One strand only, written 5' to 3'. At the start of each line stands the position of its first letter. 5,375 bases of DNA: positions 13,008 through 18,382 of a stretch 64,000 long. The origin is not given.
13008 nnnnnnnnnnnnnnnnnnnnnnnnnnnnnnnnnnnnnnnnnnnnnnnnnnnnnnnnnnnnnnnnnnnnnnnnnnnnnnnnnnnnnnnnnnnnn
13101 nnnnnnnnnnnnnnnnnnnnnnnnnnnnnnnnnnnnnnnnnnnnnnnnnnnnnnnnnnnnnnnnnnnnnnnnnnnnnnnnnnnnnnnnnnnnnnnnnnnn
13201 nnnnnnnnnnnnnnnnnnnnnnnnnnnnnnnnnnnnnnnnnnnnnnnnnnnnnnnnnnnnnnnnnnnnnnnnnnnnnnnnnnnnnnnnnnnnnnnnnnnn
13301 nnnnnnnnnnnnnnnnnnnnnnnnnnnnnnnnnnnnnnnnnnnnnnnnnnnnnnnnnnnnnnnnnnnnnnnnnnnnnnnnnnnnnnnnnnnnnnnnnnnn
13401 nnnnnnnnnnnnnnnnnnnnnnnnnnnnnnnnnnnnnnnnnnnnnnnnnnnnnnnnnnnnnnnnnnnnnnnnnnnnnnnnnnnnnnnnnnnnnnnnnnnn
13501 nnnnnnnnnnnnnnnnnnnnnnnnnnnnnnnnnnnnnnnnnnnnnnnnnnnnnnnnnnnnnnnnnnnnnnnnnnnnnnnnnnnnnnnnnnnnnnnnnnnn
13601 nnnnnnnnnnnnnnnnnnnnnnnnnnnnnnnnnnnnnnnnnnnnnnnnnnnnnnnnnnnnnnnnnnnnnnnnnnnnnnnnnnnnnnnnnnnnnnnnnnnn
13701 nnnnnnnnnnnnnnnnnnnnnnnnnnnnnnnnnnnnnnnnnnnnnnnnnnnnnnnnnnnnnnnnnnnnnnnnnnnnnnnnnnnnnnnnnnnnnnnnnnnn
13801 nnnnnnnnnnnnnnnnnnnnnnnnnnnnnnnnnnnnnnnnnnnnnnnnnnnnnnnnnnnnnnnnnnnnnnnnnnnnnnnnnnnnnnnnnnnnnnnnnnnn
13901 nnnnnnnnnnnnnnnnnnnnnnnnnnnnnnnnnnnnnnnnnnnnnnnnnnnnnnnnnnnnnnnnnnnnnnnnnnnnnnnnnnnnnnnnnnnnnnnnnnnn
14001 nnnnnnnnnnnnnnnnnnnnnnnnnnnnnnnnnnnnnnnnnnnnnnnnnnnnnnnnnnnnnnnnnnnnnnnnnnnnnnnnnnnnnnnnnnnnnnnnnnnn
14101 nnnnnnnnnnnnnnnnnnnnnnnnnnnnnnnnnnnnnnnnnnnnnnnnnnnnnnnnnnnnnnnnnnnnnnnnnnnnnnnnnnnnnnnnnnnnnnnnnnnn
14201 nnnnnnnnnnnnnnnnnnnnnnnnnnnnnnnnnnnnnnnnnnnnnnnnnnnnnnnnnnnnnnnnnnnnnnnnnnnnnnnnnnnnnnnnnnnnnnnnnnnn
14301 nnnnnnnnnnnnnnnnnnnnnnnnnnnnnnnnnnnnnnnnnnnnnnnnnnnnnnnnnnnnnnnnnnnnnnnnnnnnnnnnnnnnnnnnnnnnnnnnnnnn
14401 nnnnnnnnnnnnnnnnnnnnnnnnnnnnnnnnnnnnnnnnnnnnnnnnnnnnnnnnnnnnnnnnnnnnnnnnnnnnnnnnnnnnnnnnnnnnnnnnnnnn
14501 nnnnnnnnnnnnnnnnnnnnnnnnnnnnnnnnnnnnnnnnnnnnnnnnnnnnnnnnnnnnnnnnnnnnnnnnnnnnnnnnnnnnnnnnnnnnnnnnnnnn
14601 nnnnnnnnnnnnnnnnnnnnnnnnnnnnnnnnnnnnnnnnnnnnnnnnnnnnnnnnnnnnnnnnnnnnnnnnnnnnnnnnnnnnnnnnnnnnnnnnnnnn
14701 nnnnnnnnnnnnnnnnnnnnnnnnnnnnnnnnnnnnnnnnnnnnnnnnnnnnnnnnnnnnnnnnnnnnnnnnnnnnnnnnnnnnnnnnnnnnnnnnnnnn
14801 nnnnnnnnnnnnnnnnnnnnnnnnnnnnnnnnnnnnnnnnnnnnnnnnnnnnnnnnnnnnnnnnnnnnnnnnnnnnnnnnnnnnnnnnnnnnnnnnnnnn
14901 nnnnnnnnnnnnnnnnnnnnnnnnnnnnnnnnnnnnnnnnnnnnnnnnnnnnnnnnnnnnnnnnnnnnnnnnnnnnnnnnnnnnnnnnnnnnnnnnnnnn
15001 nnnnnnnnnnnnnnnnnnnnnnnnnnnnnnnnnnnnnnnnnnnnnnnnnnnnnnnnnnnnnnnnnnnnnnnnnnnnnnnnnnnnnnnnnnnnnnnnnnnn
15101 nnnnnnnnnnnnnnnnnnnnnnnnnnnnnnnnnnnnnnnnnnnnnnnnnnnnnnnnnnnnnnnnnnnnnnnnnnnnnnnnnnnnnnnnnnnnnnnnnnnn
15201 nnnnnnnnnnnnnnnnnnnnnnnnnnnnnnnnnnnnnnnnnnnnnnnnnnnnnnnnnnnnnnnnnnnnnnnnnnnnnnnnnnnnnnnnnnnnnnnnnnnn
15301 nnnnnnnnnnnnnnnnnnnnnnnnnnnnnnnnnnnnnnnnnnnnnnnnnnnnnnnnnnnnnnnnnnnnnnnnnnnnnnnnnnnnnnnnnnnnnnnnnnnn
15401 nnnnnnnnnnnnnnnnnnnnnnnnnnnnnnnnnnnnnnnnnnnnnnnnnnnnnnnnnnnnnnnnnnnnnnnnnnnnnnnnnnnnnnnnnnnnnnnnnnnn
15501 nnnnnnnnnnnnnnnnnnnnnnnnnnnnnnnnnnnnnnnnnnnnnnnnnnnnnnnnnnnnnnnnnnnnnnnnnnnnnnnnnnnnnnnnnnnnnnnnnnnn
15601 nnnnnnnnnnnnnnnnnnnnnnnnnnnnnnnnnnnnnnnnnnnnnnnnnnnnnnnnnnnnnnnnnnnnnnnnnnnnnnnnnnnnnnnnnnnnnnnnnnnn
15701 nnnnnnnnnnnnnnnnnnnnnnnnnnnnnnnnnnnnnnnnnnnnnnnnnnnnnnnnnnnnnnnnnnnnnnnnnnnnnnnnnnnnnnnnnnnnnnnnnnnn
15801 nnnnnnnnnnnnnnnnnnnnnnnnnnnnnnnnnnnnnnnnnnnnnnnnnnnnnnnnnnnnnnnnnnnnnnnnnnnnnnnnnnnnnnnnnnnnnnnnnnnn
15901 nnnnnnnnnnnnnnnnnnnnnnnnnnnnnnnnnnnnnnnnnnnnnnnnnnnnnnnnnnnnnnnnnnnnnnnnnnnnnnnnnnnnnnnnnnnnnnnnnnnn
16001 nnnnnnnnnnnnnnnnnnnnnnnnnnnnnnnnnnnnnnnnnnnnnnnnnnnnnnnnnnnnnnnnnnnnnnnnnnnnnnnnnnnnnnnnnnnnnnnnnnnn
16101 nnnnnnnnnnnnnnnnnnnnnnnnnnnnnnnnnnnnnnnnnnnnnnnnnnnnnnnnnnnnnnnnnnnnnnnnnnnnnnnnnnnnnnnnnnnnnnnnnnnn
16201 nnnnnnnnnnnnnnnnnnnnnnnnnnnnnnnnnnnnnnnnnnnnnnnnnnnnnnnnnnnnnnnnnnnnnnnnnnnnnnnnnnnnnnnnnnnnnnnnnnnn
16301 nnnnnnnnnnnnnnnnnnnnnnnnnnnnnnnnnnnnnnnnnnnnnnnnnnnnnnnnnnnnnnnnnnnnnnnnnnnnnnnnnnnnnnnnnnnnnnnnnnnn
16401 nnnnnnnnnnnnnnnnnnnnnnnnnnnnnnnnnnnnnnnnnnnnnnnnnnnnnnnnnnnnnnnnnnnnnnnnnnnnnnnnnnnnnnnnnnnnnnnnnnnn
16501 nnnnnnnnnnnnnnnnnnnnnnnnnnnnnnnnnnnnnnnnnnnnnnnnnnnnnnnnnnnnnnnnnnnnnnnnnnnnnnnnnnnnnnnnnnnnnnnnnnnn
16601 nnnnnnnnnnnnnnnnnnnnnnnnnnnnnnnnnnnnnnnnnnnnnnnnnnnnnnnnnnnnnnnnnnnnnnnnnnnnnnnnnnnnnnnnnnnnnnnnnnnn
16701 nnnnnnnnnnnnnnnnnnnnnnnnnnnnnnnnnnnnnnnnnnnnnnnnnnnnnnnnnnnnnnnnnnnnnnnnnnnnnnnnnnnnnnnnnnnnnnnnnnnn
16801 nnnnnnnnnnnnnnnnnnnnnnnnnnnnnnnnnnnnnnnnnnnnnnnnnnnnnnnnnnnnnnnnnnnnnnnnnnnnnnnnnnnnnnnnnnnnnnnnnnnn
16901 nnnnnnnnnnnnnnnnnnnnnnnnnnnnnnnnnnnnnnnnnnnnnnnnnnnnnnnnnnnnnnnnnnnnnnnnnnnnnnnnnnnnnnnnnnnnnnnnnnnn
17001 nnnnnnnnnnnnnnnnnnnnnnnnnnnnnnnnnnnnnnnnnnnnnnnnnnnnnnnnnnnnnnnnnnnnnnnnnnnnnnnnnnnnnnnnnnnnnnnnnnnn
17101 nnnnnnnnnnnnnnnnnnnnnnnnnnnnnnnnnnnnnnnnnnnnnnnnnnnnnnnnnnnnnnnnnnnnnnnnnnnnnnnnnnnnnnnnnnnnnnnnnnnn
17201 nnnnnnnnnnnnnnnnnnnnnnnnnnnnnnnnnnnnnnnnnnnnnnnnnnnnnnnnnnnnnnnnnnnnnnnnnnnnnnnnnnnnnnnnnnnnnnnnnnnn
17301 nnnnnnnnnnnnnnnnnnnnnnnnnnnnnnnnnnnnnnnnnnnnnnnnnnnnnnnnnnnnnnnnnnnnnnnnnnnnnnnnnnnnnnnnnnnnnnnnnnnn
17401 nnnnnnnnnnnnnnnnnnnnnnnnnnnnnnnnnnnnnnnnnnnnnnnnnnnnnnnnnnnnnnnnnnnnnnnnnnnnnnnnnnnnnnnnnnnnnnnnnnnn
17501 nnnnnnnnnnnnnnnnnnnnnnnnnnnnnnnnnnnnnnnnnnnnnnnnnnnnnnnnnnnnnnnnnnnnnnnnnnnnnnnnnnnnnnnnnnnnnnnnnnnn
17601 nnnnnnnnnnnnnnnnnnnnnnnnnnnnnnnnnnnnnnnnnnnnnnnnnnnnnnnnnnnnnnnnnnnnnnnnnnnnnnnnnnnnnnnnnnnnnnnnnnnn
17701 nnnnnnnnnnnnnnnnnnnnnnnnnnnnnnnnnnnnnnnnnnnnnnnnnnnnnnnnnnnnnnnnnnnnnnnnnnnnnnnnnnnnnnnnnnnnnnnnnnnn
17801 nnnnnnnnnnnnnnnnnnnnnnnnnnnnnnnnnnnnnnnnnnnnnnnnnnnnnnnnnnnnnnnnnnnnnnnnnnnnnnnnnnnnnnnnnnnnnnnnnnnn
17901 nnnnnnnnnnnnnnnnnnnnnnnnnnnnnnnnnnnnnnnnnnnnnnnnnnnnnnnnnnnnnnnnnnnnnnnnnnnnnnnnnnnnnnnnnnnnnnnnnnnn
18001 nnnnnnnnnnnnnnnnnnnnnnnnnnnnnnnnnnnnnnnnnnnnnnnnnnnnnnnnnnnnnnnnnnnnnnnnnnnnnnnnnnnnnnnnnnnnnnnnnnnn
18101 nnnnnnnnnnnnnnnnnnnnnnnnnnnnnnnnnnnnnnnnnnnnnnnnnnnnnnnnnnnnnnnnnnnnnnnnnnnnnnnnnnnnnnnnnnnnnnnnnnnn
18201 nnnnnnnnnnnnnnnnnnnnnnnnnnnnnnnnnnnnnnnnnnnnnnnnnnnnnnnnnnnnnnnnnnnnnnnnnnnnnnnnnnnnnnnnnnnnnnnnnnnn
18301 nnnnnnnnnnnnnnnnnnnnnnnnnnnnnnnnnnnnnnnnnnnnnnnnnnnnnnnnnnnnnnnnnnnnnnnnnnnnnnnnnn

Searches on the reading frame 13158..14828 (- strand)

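Call 81: search_protein_families(library=pfam, proteins=[window:13158-14828:-])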
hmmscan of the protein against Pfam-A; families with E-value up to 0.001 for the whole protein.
window:13158-14828:- (556 aa): 1 family
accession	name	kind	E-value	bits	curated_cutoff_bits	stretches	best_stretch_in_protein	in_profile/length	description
PF02668.22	TauD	-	4.2e-70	237.1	27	1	286-549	1-267/267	Taurine catabolism dioxygenase TauD, TfdA family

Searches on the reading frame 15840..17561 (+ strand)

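Call 81: search_protein_families(library=pfam, proteins=[window:15840-17561:+])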
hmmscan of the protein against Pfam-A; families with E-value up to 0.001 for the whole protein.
window:15840-17561:+ (573 aa): 2 families
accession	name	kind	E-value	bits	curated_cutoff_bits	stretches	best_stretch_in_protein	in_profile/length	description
PF07969.17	Amidohydro_3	-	2.7e-22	80.3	29.7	1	48-555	3-471/472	Amidohydrolase family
PF01979.26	Amidohydro_1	-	4.9e-07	29.8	25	0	476-535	278-323/345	Amidohydrolase family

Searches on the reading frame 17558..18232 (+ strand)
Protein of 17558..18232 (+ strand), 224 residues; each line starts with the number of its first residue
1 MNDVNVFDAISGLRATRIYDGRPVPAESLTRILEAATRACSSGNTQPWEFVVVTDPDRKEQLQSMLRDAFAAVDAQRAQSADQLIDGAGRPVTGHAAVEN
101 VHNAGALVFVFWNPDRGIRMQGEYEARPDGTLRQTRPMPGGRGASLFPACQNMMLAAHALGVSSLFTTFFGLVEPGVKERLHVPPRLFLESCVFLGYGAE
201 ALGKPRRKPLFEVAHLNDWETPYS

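Call 82: search_protein_families(library=pfam, proteins=[window:17558-18232:+])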
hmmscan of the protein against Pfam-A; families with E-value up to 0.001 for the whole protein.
window:17558-18232:+ (224 aa): 2 families
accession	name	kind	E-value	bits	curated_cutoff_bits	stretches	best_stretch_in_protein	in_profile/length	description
PF00881.29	Nitroreductase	-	3.1e-24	86.5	23.5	1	14-197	5-167/167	Nitroreductase family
PF14512.11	TM1586_NiRdase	-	1e-05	25.7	27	0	27-55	158-186/215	Putative TM nitroreductase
